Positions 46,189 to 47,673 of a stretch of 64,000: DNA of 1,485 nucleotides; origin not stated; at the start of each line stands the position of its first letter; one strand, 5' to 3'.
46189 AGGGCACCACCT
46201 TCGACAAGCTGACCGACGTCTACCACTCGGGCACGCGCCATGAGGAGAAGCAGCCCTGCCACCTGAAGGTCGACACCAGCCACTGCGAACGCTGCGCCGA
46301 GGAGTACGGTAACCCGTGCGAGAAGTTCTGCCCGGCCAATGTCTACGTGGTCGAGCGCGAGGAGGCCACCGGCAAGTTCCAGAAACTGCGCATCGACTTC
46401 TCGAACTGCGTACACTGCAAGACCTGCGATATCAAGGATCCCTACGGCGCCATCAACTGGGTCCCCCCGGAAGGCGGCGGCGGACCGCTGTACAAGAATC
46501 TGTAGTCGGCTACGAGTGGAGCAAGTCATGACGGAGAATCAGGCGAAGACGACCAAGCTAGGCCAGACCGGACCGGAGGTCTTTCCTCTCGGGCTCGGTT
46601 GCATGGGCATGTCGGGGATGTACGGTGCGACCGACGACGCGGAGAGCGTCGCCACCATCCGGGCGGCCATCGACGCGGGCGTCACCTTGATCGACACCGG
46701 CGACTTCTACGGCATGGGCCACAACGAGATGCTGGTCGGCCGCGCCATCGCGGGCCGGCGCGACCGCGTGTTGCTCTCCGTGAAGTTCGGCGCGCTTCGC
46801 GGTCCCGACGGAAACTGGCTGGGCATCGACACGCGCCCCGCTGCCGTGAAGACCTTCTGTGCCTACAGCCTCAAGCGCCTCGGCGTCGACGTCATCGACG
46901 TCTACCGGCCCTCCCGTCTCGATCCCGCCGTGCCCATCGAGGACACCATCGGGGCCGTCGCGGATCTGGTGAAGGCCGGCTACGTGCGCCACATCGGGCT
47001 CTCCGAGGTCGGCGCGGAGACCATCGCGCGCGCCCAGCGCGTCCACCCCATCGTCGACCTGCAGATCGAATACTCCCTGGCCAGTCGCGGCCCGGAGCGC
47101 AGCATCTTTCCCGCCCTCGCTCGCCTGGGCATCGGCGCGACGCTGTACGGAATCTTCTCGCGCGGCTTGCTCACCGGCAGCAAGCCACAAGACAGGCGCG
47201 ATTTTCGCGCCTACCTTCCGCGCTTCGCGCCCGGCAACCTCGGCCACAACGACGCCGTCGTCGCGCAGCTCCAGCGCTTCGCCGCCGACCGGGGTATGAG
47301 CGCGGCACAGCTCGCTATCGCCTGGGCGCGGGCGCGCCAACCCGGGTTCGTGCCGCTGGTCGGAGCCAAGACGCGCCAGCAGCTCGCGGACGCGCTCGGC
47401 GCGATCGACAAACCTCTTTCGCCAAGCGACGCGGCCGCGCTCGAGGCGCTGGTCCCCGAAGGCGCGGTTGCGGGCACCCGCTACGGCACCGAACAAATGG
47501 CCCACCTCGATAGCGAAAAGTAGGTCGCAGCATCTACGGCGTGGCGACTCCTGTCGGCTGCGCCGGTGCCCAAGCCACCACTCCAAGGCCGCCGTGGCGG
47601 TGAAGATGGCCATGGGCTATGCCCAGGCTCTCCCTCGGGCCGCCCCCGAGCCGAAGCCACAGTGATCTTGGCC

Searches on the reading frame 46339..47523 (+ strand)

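Call 11: search_protein_families(library=pfam, proteins=[window:46339-47523:+], max_evalue=0.001)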
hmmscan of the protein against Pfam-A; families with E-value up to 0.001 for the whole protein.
window:46339-47523:+ (394 aa): 1 family
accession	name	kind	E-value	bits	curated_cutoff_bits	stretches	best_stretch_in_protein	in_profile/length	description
PF00248.27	Aldo_ket_red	-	4.3e-60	203.7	24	1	83-371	1-289/291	Aldo/keto reductase family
